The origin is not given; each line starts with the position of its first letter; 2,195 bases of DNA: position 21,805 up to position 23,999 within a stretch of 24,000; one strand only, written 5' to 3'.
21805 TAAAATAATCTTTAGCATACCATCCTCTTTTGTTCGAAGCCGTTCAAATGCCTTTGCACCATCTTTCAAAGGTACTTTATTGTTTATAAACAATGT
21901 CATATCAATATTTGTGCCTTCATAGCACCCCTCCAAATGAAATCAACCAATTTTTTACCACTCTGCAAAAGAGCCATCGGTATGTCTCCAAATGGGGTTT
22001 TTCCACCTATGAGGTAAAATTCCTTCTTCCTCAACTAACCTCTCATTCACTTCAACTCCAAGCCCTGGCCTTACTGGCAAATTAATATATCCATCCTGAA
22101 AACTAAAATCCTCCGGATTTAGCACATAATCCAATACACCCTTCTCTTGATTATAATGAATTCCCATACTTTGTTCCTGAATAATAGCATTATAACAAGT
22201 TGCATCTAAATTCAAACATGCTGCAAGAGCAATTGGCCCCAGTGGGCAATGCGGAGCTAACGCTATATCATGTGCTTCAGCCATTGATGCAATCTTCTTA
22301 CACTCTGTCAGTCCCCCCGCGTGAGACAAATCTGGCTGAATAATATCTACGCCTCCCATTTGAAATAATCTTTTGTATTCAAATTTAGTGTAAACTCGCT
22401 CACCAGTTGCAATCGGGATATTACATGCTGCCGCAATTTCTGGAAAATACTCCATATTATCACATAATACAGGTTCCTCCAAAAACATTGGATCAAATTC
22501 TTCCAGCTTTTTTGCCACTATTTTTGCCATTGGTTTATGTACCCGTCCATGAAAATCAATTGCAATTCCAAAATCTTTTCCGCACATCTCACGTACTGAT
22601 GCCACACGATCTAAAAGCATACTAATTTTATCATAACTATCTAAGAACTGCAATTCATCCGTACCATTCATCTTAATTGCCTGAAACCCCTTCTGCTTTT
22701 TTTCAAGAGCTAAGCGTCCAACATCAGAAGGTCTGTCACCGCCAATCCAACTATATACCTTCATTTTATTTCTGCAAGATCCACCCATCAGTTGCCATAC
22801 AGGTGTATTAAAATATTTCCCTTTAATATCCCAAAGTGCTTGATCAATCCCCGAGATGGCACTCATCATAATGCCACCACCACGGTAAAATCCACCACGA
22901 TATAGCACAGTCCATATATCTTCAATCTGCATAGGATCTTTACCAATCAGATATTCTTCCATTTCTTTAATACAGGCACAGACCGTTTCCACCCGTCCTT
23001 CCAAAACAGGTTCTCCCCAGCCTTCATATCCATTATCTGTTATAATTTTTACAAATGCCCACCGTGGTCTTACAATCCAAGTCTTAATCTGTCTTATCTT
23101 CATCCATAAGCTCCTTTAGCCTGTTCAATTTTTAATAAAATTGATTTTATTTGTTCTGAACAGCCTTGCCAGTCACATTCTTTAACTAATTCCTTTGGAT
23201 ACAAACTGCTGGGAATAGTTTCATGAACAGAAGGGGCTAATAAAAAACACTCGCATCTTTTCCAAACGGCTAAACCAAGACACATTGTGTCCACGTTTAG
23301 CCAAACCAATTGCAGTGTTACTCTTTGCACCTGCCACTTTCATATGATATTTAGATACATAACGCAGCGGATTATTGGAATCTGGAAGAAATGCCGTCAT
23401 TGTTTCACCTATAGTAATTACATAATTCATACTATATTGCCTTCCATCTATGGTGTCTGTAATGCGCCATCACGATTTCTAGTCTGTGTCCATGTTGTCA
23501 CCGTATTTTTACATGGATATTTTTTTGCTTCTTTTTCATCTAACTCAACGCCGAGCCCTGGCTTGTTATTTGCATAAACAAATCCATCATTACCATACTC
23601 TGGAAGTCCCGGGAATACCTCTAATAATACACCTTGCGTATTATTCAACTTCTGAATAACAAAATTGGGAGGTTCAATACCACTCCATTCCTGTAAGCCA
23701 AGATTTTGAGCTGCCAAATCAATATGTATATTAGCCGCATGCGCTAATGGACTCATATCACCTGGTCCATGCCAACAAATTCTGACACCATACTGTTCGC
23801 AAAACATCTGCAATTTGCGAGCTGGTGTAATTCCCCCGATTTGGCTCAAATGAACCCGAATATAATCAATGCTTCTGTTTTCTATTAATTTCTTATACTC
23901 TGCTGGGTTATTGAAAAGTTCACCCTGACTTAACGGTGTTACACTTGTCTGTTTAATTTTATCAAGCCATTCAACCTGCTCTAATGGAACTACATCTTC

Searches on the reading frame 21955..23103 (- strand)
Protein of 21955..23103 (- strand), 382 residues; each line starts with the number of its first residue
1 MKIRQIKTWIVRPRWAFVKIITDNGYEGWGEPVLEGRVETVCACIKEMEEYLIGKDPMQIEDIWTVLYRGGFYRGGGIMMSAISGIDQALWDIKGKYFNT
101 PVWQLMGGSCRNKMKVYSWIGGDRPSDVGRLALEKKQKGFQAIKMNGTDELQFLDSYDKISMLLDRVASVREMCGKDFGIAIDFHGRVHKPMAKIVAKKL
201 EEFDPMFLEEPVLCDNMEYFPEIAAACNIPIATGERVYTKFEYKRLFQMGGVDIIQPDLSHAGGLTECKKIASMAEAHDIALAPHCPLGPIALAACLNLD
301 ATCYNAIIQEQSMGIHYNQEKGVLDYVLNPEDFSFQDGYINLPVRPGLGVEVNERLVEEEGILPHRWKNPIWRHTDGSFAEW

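Call 5: search_protein_families(library=pfam, proteins=[window:21955-23103:-], max_evalue=0.001)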
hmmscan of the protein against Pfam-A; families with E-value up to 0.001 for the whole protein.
window:21955-23103:- (382 aa): 2 families
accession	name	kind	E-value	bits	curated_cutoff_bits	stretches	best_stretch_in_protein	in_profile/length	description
PF13378.12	MR_MLE_C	-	2.9e-65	220.5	29.4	1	130-355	4-218/219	Enolase C-terminal domain-like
PF02746.21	MR_MLE_N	-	2.7e-23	82.9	22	1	14-107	27-117/117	Mandelate racemase / muconate lactonizing enzyme, N-terminal domain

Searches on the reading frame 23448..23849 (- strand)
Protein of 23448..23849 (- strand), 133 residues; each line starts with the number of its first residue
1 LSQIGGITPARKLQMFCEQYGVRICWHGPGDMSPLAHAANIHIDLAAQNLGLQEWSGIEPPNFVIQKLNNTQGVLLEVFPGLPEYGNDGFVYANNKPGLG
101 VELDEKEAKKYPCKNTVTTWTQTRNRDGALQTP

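Call 57: search_protein_families(library=pfam, proteins=[window:23448-23849:-], max_evalue=0.01)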
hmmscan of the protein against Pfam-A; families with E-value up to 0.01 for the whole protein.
window:23448-23849:- (133 aa): 1 family
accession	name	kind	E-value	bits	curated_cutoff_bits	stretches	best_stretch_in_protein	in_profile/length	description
PF13378.12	MR_MLE_C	-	7e-16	59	29.4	1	2-106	128-218/219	Enolase C-terminal domain-like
